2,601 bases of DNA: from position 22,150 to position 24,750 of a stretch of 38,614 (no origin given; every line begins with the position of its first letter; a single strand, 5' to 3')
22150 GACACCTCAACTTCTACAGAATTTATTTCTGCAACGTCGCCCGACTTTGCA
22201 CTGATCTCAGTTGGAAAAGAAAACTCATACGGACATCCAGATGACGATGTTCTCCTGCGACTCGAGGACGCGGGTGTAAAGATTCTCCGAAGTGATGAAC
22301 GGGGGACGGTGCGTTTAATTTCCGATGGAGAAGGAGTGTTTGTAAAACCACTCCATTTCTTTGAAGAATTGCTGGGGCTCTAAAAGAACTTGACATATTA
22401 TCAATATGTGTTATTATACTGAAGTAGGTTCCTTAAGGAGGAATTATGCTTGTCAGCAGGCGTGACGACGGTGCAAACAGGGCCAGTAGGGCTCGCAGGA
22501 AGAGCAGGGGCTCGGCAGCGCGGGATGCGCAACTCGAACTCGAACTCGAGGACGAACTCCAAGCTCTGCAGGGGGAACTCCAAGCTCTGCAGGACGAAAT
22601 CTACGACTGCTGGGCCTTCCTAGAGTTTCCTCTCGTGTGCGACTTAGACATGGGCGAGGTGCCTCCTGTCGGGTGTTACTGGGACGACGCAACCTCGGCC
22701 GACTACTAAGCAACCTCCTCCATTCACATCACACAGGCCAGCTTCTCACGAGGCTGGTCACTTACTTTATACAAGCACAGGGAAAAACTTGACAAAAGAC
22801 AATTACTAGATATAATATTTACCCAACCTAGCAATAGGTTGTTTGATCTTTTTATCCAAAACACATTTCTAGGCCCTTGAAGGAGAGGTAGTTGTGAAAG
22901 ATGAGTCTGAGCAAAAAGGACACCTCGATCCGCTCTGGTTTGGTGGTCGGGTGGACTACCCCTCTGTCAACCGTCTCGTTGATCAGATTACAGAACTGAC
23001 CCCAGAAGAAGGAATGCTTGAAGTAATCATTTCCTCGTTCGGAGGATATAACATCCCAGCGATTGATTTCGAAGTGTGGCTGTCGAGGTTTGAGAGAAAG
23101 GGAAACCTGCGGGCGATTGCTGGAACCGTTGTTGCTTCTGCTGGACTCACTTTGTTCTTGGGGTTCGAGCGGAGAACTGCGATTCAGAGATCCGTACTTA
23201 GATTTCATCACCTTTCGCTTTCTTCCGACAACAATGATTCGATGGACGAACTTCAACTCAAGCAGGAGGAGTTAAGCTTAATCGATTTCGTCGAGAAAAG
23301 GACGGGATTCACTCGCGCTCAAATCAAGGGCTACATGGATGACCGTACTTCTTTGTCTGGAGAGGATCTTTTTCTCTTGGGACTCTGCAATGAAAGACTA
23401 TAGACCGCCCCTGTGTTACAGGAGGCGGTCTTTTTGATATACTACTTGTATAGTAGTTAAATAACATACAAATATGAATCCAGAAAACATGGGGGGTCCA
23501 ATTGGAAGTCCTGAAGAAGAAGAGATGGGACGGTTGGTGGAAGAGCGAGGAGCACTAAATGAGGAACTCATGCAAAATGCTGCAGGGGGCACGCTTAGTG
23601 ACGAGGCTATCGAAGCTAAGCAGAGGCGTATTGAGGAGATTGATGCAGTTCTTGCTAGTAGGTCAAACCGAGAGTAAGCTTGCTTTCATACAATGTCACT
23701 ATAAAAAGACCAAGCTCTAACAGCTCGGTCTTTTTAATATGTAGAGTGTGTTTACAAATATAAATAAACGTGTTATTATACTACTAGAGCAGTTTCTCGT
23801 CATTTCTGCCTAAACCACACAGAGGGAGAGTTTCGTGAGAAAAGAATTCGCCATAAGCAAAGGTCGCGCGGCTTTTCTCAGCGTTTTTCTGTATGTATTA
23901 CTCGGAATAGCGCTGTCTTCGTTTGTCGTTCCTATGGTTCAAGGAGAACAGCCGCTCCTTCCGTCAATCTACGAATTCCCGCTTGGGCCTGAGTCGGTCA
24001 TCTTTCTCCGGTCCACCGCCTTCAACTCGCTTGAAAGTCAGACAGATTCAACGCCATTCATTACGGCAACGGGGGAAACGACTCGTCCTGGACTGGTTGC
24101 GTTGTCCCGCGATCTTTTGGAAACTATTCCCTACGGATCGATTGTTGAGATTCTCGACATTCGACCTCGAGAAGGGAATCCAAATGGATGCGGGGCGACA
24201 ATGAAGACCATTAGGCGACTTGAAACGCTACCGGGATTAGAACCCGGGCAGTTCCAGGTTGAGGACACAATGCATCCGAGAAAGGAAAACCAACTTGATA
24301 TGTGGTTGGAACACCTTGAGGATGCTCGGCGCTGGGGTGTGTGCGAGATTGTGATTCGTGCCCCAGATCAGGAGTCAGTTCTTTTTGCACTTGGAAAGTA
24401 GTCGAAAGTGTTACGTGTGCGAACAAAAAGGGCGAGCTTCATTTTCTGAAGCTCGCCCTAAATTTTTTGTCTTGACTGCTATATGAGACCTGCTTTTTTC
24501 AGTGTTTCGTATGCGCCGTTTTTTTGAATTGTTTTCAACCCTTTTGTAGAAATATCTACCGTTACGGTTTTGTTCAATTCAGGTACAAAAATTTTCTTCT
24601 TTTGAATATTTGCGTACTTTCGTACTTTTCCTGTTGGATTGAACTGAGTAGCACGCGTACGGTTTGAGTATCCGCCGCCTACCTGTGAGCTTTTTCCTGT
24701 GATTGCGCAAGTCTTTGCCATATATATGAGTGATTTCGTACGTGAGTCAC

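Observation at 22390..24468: Accessory island of four mostly self-contained cassettes between the ComEC MBL gene and rpmB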

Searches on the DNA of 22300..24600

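Call 45: search_rna_families(source=window, start=22300, end=24600, threshold=evalue, max_evalue=1)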
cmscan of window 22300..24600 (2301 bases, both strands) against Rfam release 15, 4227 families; matches with E-value up to 1: 2.
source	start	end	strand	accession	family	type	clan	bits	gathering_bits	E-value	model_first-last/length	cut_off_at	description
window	23689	23774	+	RF03100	RAGATH-27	Gene; sRNA;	-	28.9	76.1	0.3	1-86/86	no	RAGATH-27 RNA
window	24418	24501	-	RF00558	L20_leader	Cis-reg; leader;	-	25.9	58.7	0.026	1-127/127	no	Ribosomal protein L20 leader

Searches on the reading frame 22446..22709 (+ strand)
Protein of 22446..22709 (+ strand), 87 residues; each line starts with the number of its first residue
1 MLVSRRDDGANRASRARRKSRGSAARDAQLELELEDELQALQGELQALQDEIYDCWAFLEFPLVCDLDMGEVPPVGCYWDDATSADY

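Call 4: search_protein_families(library=pfam, proteins=[window:22446-22709:+], max_evalue=1)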
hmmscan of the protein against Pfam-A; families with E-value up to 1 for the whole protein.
window:22446-22709:+ (87 aa): 2 families
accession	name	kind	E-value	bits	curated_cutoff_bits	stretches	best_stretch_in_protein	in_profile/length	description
PF23203.1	KIF21A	-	0.024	14.8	28.5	1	5-55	42-95/161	KIF21A-like domain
PF13863.11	DUF4200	-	0.081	13.7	29.7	1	15-52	59-96/119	Domain of unknown function (DUF4200)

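Call 5: search_protein_families(library=ncbifam, proteins=[window:22446-22709:+], max_evalue=1)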
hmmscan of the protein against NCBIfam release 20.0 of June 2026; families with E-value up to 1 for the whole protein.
window:22446-22709:+ (87 aa): 0 families

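Call 14: search_protein_families(library=phrogs, proteins=[window:22446-22709:+], max_evalue=1)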
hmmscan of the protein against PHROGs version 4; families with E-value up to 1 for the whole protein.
window:22446-22709:+ (87 aa): 1 family
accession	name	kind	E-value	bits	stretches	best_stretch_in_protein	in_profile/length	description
phrog_10127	-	unknown function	0.045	15.2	1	19-56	30-66/103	-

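Call 68: search_protein_families(library=padloc, proteins=[window:22446-22709:+], max_evalue=0.1)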
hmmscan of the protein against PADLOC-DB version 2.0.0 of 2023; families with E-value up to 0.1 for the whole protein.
window:22446-22709:+ (87 aa): 0 families

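Call 81: search_protein_families(library=pfam, alignment_id=A6, max_evalue=0.1)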
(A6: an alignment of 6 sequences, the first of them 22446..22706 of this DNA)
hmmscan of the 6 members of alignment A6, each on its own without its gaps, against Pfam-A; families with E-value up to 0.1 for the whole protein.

A. member 1, window:22446-22706:+ (87 aa): 2 families
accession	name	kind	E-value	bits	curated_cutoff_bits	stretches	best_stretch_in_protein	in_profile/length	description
PF23203.1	KIF21A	-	0.024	14.8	28.5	1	5-55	42-95/161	KIF21A-like domain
PF13863.11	DUF4200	-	0.081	13.7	29.7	1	15-52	59-96/119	Domain of unknown function (DUF4200)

B. families by the number of members that match (of 6 scanned): 2 families
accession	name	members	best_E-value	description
PF23203.1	KIF21A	1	0.024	KIF21A-like domain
PF13863.11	DUF4200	1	0.081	Domain of unknown function (DUF4200)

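Call 106: list_cluster_members(proteins=[window:22446-22709:+, window:23474-23677:+, window:23835-24401:+])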
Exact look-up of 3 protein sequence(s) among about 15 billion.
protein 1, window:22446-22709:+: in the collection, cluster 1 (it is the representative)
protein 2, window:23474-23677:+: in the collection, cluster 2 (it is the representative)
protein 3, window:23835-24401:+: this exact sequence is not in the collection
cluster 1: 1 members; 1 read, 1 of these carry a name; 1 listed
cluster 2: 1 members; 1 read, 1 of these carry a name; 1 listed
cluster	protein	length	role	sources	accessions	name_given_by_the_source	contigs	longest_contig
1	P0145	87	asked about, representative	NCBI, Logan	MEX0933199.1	MAG: hypothetical protein WDZ74_00455 [Candidatus Paceibacterota bacterium]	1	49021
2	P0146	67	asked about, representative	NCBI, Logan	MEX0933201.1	MAG: hypothetical protein WDZ74_00465 [Candidatus Paceibacterota bacterium]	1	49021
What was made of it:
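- A singleton at 90% clustering among about 15 billion proteins (call 106).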
